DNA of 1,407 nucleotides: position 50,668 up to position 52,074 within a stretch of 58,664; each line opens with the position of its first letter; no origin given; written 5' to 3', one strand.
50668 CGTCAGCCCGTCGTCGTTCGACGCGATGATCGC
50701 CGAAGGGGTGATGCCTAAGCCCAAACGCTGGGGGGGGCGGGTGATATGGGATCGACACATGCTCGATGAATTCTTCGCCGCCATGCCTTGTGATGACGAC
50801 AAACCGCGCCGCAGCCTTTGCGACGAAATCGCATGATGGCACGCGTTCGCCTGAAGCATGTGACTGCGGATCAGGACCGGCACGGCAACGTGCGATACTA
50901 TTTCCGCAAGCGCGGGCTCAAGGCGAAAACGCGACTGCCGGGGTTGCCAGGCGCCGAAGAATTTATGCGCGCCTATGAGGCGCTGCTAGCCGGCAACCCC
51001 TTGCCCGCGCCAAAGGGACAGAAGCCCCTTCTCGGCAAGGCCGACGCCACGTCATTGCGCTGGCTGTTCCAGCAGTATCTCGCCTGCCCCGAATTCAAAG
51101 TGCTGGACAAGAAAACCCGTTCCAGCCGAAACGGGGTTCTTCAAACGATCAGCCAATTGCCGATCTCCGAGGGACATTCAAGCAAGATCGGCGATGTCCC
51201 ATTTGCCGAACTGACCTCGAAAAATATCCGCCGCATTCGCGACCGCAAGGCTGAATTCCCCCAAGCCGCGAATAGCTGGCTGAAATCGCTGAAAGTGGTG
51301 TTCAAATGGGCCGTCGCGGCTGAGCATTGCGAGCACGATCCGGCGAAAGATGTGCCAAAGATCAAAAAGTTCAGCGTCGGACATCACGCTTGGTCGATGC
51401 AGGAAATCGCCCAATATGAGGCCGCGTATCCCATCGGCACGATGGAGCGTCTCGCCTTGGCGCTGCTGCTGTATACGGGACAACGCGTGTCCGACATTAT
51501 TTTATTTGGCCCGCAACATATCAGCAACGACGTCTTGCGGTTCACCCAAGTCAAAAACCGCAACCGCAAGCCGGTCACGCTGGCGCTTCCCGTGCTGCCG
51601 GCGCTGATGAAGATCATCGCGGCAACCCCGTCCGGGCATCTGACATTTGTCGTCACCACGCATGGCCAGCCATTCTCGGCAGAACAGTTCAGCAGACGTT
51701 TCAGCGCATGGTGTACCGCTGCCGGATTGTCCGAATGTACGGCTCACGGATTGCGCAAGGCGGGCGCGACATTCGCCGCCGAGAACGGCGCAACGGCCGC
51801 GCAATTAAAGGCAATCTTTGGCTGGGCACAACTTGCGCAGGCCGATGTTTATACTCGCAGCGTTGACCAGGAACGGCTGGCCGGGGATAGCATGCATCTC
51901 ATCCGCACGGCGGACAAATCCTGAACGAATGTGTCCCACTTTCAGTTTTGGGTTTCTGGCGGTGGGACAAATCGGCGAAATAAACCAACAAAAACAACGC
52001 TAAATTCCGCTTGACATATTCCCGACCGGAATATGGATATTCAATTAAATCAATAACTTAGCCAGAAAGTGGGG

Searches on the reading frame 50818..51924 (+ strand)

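Call 92: search_protein_families(library=phrogs, proteins=[window:50818-51924:+], max_evalue=0.00001)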
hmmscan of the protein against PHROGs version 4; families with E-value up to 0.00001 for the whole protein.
window:50818-51924:+ (368 aa): 3 families
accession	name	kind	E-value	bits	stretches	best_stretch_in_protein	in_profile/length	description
phrog_1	-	integration and excision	5.5e-33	116.1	1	20-353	117-440/611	integrase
phrog_216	-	integration and excision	6.5e-20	72.4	1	143-352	7-228/301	integrase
phrog_7244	-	integration and excision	9.8e-09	35.8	1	122-257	108-245/263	integrase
